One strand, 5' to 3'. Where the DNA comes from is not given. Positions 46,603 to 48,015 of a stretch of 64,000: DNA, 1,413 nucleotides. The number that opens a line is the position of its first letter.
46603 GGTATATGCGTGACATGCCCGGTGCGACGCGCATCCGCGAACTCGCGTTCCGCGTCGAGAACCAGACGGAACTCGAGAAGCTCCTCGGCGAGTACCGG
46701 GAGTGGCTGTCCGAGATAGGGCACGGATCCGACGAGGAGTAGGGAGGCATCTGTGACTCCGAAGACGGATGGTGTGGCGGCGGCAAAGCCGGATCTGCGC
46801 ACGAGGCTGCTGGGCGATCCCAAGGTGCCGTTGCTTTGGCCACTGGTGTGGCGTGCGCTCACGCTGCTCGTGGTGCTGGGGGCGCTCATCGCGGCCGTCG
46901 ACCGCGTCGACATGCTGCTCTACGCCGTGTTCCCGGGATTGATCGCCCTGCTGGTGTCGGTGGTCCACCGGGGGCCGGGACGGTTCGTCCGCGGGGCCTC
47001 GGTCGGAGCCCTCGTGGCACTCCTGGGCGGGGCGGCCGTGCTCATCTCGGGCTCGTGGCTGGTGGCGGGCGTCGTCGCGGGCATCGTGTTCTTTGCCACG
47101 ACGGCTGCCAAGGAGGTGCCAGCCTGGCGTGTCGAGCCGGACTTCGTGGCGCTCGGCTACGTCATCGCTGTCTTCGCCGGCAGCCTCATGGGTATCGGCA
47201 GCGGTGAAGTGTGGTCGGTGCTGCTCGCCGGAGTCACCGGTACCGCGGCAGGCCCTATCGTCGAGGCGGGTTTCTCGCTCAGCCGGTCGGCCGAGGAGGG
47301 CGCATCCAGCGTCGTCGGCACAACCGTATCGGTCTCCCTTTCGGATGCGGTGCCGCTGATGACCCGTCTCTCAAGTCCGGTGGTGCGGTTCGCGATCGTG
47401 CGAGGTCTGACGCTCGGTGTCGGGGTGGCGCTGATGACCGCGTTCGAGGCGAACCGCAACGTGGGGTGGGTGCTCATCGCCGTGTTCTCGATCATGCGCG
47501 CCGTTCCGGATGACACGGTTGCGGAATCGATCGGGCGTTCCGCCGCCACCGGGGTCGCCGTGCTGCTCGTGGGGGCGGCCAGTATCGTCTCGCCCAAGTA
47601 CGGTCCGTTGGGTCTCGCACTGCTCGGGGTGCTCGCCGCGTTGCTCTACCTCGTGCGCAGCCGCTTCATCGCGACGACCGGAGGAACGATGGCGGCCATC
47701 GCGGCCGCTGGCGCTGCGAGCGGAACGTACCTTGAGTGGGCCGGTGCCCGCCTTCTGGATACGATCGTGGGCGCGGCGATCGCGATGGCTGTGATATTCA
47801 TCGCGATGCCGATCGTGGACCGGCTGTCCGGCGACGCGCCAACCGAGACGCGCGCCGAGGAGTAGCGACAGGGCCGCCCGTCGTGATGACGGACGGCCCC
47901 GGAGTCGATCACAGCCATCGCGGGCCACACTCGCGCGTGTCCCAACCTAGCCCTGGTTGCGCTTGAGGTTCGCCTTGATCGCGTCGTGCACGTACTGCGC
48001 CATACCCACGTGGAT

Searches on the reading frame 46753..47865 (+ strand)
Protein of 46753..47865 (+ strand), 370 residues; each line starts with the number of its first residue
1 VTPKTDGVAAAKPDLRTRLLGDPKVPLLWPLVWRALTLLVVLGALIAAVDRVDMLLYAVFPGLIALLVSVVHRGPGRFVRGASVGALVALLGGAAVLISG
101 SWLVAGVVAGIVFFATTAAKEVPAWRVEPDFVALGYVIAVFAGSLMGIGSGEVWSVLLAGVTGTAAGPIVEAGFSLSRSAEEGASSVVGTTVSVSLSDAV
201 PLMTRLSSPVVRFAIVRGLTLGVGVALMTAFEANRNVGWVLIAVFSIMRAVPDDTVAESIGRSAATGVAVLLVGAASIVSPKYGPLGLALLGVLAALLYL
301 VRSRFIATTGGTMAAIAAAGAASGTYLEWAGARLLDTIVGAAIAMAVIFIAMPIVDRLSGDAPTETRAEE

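Call 59: search_protein_families(library=pfam, proteins=[window:46753-47865:+], max_evalue=0.00001)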
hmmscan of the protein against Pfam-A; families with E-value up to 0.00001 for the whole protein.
window:46753-47865:+ (370 aa): 1 family
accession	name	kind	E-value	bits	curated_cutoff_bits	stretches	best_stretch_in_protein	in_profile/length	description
PF13515.12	FUSC_2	-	8.9e-07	29.5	25.6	1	235-347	12-126/126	Fusaric acid resistance protein-like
